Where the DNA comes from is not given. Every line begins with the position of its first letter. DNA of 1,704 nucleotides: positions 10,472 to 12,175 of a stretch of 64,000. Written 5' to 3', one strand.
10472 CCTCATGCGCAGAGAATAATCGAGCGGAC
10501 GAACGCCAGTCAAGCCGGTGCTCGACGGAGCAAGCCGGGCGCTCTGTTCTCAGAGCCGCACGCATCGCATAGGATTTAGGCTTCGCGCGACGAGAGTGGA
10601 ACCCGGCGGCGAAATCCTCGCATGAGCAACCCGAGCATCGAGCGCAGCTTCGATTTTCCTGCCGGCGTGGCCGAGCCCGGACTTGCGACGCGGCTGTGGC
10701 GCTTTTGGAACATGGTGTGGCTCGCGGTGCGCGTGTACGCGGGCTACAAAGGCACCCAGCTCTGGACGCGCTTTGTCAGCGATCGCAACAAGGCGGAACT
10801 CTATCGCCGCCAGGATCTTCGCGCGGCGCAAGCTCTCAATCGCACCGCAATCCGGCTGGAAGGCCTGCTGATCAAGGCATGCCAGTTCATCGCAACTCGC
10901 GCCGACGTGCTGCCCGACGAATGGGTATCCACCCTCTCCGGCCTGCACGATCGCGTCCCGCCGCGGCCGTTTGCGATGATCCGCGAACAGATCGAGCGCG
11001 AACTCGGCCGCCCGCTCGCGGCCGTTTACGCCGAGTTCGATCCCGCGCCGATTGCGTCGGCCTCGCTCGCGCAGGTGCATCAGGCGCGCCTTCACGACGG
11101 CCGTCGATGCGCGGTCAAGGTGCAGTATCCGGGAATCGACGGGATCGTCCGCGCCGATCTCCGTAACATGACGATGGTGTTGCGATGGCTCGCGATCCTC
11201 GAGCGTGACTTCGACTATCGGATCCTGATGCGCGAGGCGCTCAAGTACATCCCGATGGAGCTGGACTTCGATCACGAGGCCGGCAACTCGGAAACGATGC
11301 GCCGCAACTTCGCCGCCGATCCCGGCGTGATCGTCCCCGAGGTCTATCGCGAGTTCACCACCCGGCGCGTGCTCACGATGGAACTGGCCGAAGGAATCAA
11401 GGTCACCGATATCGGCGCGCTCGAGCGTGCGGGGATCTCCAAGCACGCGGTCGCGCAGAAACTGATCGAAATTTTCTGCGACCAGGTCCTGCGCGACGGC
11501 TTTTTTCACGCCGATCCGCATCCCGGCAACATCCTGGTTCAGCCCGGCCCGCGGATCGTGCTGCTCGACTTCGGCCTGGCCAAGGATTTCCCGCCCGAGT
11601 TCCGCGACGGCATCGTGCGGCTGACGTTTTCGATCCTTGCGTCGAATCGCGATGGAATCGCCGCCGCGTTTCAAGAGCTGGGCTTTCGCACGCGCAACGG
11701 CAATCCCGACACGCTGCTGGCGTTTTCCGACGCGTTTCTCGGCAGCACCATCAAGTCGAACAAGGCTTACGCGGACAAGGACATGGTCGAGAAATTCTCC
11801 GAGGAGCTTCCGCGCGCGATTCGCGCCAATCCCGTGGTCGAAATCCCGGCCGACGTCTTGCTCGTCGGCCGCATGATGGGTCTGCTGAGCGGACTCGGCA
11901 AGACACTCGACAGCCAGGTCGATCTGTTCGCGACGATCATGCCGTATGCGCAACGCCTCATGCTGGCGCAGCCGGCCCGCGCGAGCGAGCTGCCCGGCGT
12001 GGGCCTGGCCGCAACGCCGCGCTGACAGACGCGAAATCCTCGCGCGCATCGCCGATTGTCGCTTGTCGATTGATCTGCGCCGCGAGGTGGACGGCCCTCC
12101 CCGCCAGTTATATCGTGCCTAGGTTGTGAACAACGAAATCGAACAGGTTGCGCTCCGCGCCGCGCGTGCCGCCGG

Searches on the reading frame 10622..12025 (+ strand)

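Call 12: search_protein_families(library=pfam, proteins=[window:10622-12025:+], max_evalue=0.0001)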
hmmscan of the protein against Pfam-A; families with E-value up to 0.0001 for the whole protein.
window:10622-12025:+ (467 aa): 2 families
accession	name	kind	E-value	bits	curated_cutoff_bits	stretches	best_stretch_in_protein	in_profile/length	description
PF03109.22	ABC1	-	8.5e-81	271.1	22.9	1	108-348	2-242/244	ABC1 atypical kinase-like domain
PF01636.29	APH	-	1.7e-05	25.1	23.2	0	289-322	162-199/239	Phosphotransferase enzyme family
